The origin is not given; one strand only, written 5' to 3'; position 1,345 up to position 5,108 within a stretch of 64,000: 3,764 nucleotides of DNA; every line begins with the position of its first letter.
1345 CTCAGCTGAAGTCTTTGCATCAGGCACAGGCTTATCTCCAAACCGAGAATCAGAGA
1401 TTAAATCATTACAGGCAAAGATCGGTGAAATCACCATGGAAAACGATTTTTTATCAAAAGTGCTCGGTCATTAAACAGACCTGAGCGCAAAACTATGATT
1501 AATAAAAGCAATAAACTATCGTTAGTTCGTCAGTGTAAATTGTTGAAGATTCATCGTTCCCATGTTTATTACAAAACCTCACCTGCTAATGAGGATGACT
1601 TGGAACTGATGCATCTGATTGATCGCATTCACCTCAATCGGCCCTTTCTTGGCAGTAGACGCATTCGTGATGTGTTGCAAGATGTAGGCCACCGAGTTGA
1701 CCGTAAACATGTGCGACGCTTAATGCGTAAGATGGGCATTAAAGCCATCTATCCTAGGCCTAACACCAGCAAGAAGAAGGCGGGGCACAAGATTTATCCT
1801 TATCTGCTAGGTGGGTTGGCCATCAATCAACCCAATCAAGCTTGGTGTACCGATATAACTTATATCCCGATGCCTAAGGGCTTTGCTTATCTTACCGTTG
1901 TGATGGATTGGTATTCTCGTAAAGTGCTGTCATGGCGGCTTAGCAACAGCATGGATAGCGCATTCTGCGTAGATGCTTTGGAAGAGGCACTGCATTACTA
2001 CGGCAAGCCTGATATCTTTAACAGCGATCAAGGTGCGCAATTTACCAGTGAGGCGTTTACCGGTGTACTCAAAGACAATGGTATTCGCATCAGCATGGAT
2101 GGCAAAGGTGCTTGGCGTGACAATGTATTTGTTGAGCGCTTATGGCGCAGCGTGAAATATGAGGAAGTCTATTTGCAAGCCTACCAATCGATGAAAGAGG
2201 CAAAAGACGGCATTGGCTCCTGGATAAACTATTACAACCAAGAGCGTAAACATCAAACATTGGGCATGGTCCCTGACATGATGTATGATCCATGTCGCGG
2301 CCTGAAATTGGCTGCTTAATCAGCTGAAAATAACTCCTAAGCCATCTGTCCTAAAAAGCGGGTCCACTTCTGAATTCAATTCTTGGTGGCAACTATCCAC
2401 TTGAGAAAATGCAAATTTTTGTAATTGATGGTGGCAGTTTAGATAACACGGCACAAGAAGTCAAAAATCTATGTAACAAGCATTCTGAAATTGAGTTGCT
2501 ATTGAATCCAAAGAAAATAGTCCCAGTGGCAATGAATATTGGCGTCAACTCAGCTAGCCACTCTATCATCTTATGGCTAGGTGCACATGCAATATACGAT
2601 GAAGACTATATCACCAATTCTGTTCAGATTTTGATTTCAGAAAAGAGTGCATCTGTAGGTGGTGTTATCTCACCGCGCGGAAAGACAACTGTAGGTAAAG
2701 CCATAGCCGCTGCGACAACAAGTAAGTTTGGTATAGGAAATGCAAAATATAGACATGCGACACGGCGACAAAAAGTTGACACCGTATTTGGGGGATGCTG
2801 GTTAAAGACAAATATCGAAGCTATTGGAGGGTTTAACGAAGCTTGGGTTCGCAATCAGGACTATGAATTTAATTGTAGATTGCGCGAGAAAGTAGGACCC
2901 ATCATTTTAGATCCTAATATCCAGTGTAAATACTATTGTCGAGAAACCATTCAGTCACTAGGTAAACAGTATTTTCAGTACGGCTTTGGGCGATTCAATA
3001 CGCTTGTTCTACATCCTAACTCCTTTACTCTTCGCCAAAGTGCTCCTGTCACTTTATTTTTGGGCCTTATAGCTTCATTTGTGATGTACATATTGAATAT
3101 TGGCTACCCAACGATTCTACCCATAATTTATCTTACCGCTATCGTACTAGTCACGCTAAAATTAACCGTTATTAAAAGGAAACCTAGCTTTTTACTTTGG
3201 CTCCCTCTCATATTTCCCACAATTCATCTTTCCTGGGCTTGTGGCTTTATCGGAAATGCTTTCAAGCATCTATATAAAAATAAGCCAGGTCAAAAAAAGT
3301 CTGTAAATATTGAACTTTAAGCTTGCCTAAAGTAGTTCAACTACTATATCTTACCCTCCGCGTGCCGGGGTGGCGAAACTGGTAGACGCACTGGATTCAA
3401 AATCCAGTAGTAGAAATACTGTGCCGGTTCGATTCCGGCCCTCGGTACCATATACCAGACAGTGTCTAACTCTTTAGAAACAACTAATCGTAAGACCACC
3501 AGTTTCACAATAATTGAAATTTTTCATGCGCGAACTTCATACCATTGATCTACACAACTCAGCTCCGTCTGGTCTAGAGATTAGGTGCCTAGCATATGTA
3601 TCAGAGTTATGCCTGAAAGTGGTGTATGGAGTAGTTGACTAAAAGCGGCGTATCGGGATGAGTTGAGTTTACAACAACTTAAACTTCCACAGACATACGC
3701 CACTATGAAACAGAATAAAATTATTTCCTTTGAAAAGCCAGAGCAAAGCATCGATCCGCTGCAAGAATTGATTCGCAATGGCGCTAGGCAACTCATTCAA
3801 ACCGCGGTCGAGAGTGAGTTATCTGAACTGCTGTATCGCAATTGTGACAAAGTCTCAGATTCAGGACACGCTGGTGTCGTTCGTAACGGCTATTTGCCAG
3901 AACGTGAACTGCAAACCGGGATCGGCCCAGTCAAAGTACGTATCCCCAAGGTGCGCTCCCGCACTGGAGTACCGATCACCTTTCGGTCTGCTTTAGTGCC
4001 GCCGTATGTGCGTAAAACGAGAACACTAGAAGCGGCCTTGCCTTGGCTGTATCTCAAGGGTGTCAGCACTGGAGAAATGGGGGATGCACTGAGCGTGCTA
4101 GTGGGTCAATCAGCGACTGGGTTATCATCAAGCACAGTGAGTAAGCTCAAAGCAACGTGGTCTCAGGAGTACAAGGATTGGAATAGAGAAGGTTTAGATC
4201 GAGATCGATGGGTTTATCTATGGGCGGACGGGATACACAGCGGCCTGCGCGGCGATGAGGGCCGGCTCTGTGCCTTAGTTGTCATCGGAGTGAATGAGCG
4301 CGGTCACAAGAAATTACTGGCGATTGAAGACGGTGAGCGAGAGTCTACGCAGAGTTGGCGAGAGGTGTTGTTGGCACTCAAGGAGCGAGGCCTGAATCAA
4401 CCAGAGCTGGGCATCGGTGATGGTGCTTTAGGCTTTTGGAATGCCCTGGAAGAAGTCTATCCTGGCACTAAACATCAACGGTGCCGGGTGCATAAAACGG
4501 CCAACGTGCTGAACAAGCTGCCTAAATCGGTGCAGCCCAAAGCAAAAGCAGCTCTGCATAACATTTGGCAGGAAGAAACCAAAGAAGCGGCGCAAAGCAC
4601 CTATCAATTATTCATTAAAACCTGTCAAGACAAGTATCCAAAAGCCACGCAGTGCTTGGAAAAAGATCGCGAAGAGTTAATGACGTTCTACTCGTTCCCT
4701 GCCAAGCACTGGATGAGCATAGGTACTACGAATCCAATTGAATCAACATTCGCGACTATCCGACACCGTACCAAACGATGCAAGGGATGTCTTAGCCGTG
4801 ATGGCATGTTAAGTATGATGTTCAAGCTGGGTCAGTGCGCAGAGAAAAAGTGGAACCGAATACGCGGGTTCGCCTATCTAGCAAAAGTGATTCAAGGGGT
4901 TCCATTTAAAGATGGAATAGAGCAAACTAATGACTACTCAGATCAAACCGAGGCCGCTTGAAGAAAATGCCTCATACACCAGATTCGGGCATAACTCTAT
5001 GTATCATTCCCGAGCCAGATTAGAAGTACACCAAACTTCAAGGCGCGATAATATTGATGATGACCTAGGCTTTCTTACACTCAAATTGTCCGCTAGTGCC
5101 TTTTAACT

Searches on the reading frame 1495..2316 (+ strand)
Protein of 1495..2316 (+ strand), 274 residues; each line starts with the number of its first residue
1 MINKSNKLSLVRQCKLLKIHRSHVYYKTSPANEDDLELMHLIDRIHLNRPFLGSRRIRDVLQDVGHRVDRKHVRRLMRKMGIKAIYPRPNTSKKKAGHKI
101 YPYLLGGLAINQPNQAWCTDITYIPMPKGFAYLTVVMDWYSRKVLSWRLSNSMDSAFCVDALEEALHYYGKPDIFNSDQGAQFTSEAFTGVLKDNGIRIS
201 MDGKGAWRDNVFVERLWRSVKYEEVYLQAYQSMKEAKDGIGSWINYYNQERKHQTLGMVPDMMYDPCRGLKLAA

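Call 87: search_protein_families(library=pfam, proteins=[window:1495-2316:+], max_evalue=0.001)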
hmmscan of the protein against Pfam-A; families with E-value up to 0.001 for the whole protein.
window:1495-2316:+ (274 aa): 5 families
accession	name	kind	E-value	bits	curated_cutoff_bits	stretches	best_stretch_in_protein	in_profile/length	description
PF00665.32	rve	-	3.5e-29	101.5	32.6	1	111-204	2-99/102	Integrase core domain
PF13276.12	HTH_21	-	3.2e-14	53.3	28.1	1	33-89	1-59/60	HTH-like domain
PF13683.12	rve_3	-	7.2e-14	51.7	26.5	1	195-260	1-66/67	Integrase core domain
PF13333.12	rve_2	-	3.6e-05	24.2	22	1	216-257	3-44/56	Integrase core domain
PF24764.1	rva_4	-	7.7e-05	22.9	26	1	110-235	4-129/194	Integrase core domain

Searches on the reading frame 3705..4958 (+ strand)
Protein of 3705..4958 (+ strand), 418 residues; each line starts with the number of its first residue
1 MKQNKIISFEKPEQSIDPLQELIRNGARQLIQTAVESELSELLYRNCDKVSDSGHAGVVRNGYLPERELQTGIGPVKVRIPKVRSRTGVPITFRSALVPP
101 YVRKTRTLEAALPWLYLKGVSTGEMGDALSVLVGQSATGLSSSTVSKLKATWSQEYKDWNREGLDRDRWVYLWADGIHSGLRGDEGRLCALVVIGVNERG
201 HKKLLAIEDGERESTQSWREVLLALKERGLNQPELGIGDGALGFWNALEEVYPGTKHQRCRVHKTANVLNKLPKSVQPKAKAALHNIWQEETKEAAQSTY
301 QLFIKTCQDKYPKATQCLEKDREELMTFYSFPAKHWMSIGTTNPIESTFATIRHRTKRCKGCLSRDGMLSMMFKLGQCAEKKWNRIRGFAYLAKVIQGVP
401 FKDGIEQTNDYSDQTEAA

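Call 87: search_protein_families(library=pfam, proteins=[window:3705-4958:+], max_evalue=0.001)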
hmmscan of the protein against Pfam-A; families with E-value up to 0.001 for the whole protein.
window:3705-4958:+ (418 aa): 2 families
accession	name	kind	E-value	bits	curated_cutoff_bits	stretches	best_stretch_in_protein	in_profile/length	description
PF00872.24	Transposase_mut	-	3.4e-67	227.4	21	1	16-358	19-351/379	Transposase, Mutator family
PF10551.15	MULE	-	1.5e-05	25.8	27.6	1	191-265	18-97/99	MULE transposase domain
